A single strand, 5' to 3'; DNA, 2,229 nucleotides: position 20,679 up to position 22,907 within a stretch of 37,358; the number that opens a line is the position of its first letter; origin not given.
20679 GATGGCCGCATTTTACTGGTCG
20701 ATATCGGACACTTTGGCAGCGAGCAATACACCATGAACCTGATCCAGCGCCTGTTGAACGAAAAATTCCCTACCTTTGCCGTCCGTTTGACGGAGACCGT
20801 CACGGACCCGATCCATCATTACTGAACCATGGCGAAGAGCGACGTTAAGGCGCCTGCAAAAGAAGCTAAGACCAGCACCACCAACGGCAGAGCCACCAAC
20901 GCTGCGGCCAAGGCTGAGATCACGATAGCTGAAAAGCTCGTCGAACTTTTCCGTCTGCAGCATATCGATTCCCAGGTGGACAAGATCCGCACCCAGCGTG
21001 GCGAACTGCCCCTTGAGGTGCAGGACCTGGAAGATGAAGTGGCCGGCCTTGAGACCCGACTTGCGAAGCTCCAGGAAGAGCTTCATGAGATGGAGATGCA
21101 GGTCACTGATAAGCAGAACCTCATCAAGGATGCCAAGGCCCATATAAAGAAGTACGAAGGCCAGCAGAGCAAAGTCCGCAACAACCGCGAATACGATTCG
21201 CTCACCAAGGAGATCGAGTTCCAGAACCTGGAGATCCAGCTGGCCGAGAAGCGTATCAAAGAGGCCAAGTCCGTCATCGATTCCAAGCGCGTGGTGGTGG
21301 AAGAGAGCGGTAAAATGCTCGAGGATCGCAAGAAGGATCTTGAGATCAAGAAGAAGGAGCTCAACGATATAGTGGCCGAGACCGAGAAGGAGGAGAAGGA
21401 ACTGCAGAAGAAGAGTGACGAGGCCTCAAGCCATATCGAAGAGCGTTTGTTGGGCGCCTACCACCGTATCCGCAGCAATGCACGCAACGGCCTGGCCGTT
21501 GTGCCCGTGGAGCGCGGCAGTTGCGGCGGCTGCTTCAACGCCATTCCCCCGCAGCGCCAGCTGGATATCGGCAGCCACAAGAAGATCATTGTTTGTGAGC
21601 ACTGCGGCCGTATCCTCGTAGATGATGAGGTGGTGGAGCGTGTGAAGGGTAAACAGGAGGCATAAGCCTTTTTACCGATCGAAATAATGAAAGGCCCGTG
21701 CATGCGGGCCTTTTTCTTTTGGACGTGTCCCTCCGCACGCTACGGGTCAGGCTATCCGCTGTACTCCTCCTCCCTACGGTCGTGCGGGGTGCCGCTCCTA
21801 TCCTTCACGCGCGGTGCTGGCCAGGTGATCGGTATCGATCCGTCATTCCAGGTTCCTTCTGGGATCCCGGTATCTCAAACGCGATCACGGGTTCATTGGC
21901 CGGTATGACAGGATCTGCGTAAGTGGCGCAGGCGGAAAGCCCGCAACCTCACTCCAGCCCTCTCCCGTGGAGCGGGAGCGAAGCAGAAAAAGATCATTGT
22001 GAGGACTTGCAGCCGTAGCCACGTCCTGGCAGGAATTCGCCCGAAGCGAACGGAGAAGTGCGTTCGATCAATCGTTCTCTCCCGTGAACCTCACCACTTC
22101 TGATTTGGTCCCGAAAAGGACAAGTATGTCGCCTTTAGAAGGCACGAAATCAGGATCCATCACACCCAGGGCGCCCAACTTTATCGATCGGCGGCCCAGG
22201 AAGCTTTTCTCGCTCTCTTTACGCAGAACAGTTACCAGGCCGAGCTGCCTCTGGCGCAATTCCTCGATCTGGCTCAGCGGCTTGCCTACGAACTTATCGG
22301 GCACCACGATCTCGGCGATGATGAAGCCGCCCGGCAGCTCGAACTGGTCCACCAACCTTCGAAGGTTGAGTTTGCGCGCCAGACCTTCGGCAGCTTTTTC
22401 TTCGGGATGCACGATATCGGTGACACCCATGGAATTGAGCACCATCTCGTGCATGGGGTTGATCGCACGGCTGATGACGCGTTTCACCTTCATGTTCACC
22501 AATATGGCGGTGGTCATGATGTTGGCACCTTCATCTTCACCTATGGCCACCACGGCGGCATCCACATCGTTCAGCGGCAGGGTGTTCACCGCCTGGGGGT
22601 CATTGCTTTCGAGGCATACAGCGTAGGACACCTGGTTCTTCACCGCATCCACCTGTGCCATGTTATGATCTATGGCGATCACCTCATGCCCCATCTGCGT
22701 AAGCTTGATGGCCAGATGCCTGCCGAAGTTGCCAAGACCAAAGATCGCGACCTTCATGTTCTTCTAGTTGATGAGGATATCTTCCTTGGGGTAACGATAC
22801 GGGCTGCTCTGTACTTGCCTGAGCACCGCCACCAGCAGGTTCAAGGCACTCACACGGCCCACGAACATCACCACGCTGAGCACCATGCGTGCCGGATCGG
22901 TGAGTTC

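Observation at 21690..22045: Composite, inverted-arm structured repeat fills the convergent zinc-ribbon/trkA gap and is homologous to the element at 29198-29545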

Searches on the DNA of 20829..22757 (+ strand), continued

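Call 44: search_with_rna_model(model_id=R1, sources=[L122, L123, L124, L103, L104, L105, L106, L107, L108, L109, L110, L111, L112, L113, L114, L115, L116, L117, L118, L119, L120, L121], max_evalue=0.01)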
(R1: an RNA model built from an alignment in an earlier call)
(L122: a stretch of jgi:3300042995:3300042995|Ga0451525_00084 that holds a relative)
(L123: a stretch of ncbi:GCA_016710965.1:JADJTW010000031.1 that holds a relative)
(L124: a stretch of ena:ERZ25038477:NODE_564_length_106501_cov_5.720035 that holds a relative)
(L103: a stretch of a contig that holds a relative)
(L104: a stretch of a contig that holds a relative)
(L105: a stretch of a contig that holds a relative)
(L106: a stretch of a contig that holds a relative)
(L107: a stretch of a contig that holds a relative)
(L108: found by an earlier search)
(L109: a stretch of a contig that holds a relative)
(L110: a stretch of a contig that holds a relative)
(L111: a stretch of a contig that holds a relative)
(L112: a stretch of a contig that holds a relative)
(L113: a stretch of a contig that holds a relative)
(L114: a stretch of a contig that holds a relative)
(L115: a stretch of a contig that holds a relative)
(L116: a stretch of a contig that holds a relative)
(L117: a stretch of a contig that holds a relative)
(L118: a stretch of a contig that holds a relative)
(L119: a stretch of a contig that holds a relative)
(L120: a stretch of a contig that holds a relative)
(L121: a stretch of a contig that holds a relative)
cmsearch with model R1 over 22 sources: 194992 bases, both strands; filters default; matches with E-value up to 0.01: 28.
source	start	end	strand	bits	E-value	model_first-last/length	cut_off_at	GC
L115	5280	5385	-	109.8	4e-29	1-107/107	no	0.64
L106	3294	3402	+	106.2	4.4e-28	1-107/107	no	0.65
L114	1403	1511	+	103.6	2.6e-27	1-107/107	no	0.68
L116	638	748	-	95.6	5.7e-25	1-107/107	no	0.65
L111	1869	1966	+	93.7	2.1e-24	1-107/107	no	0.59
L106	6662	6765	-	89.1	4.5e-23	1-107/107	no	0.63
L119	1742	1857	+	87.9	1e-22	1-107/107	no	0.59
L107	1035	1172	+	86.4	2.6e-22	1-107/107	no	0.57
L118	3577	3670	+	81.7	6.4e-21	1-107/107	no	0.56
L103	2361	2474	-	79.3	3.2e-20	1-107/107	no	0.65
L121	6091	6185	-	78.8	4.6e-20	1-107/107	no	0.59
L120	1706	1808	-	75.9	3.1e-19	1-107/107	no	0.67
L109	2369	2485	-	73.7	1.4e-18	1-107/107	no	0.58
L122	12648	12808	-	73.5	1.6e-18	1-107/107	no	0.6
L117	175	277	-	69.8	1.9e-17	1-107/107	no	0.63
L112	793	946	+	58.5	3.8e-14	1-107/107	no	0.58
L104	1254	1380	+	57.6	6.7e-14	1-107/107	no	0.59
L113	1039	1133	-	56.5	1.4e-13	1-107/107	no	0.55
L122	19898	20010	+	54.5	5.5e-13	1-107/107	no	0.69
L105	5843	5923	-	49.7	1.4e-11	1-107/107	no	0.42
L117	6334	6460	+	46.1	1.5e-10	1-107/107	no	0.59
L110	3021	3076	+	43.7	7.6e-10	13-73/107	no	0.57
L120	2785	2880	-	42.4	1.8e-09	1-107/107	no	0.6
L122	19564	19712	-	38.2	3.1e-08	1-107/107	no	0.58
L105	3022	3080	+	35.8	1.6e-07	13-73/107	no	0.51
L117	5154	5277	-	32.9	1.1e-06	1-107/107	no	0.65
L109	2492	2594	+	31.5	2.9e-06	1-107/107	no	0.51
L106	7218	7356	+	28.7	1.8e-05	1-107/107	no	0.73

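Call 46: search_with_rna_model(model_id=R1, sources=[L125, L126, L127, L128, L129, L130, L131, L132, L133, L134, L135, L136, L137, L138, L139, L140, L141, L142, L143, L144, L145, L146, L147, L148, L149, L150], max_evalue=0.01)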
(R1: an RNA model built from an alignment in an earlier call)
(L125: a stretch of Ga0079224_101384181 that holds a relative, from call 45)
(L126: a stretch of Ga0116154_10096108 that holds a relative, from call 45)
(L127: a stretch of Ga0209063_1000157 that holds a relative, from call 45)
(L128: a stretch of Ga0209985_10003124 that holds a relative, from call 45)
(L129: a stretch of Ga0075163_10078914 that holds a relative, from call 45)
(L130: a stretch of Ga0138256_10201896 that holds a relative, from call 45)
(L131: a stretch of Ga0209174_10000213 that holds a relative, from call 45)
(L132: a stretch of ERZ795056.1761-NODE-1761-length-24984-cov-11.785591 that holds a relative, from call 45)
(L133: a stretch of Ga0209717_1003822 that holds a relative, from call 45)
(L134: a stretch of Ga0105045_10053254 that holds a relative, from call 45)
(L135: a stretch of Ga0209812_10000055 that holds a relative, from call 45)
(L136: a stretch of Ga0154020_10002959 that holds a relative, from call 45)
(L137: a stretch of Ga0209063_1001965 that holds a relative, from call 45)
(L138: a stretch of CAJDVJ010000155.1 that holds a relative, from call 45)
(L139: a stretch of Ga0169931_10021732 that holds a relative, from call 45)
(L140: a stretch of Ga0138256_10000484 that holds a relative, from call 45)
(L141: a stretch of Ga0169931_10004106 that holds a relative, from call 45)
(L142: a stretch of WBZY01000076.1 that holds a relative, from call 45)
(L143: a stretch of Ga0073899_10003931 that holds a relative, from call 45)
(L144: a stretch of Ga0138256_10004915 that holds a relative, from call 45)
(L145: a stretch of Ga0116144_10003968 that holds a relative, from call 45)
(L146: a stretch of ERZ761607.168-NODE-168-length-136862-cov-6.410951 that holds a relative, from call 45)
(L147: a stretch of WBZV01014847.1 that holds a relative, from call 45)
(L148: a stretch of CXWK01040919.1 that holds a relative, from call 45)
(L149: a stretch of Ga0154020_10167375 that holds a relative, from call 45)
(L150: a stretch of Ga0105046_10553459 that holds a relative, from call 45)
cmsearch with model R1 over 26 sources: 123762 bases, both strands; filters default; matches with E-value up to 0.01: 0.
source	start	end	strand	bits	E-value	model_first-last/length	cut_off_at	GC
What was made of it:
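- No copy was found in 26 related trkA loci (call 46).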

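Call 81: search_rna_families(sources=[L076, L064, L028, L096, L090, L105, L005, L011], threshold=evalue, max_evalue=1)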
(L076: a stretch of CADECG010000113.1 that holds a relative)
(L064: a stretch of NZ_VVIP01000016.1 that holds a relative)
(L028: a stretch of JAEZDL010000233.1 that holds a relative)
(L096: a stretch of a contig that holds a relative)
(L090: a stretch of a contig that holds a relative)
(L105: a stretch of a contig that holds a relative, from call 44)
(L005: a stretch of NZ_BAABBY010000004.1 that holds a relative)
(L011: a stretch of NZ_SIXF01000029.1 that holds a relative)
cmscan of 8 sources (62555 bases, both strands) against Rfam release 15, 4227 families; matches with E-value up to 1: 11.
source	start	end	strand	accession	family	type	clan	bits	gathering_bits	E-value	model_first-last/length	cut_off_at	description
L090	3914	3987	-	RF00005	tRNA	Gene; tRNA;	CL00001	69.5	29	4.3e-13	1-71/71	no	tRNA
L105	5853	5927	-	RF01705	Flavo-1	Gene; sRNA;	-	43.8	42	4e-06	1-76/76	no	Flavo-1 RNA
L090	3913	3987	+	RF04354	Plastid-ycf2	Cis-reg;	-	43.6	65.7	6.5e-06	1-75/75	no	Plastid-ycf2 5UTR RNA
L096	1106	1202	+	RF01705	Flavo-1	Gene; sRNA;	-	40.9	42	2.5e-05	1-76/76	no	Flavo-1 RNA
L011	5595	5673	-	RF01705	Flavo-1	Gene; sRNA;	-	38.1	42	0.00015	1-76/76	no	Flavo-1 RNA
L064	4985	5077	+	RF01705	Flavo-1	Gene; sRNA;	-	35.3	42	0.00088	1-76/76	no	Flavo-1 RNA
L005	3261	3328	+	RF01705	Flavo-1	Gene; sRNA;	-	33.4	42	0.0029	1-76/76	no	Flavo-1 RNA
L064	1634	1727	-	RF01705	Flavo-1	Gene; sRNA;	-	32.3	42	0.006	1-76/76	no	Flavo-1 RNA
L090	7165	7245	-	RF01705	Flavo-1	Gene; sRNA;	-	28.6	42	0.063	1-76/76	no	Flavo-1 RNA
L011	5792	5861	-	RF00906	MIR1120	Gene; miRNA;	-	27.2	86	0.34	1-87/87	no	MIR1120/MIR1122 microRNA precursor family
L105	3250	3343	+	RF02978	folP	Cis-reg;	-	25.2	99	0.48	1-102/102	no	folP RNA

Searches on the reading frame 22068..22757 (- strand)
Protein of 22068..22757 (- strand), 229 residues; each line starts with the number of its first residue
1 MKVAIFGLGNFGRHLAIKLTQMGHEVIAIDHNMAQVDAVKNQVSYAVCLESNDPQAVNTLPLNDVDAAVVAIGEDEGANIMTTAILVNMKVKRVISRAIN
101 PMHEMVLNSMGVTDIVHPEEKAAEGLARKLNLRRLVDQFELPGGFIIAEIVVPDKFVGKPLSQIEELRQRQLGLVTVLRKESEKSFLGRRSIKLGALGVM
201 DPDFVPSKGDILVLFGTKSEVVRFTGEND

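Call 14: search_protein_families(library=pfam, proteins=[window:22068-22757:-])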
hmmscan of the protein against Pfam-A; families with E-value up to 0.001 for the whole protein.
window:22068-22757:- (229 aa): 9 families
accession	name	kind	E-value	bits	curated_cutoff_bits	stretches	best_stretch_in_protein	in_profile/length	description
PF02254.24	TrkA_N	-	1.4e-21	77.4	23.8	1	3-118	1-116/116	TrkA-N domain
PF03721.20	UDPG_MGDP_dh_N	-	1.8e-06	28.1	27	1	1-44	1-44/187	UDP-glucose/GDP-mannose dehydrogenase family, NAD binding domain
PF01210.29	NAD_Gly3P_dh_N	-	8.9e-06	26.2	23.1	1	2-43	1-42/158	NAD-dependent glycerol-3-phosphate dehydrogenase N-terminus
PF03807.23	F420_oxidored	-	2.4e-05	25.3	21.6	1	2-50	1-51/94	NADP oxidoreductase coenzyme F420-dependent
PF03446.21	NAD_binding_2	-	6.5e-05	23.4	21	1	2-75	1-66/161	NAD binding domain of 6-phosphogluconate dehydrogenase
PF01408.29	GFO_IDH_MocA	-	8.3e-05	23.7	24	1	1-88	1-86/120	Oxidoreductase family, NAD-binding Rossmann fold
PF02826.25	2-Hacid_dh_C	-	0.00019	21.3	25.1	1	2-88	38-125/178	D-isomer specific 2-hydroxyacid dehydrogenase, NAD binding domain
PF01232.29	Mannitol_dh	-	0.00057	20.4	27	1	1-66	1-67/199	Mannitol dehydrogenase Rossmann domain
PF02558.23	ApbA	-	0.0007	19.7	22.2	0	3-42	1-39/150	Ketopantoate reductase PanE/ApbA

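Call 45: find_related_loci(query=window:22068-22757:-, collection=metagenome_contigs, flank=3000)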
Query window:22068-22757:- (229 aa) in metagenome_contigs; peptide patterns used: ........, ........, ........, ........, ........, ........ (x = any residue, [..] = any of these).
138 stretches matched a pattern; 26 encode a relative of the query (tblastn E <= 1e-3); 26 distinct loci.
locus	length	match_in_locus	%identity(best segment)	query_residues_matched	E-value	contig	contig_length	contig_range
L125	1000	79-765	95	1-229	1e-161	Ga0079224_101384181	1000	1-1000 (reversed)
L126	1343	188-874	90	1-229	7e-153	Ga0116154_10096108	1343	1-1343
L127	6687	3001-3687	90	1-229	7e-140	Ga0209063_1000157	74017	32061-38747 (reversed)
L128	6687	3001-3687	90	1-229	4e-139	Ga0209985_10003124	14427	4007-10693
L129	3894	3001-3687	88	1-229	1e-141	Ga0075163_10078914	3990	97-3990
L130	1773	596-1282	88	1-229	9e-148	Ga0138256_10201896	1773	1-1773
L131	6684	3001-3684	88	1-228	1e-136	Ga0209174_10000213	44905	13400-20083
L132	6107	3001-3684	88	1-228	1e-136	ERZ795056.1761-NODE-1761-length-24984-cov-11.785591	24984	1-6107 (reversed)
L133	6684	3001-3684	88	1-228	1e-136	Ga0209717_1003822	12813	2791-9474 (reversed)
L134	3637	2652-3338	88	1-229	4e-140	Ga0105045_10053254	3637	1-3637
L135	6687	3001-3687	87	1-229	7e-134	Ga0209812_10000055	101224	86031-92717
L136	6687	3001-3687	85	1-229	1e-133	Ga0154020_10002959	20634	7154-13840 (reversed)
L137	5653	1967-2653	85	1-229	1e-132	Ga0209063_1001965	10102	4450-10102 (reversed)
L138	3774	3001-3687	84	1-229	5e-133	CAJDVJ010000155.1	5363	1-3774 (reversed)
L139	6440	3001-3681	85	1-227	9e-132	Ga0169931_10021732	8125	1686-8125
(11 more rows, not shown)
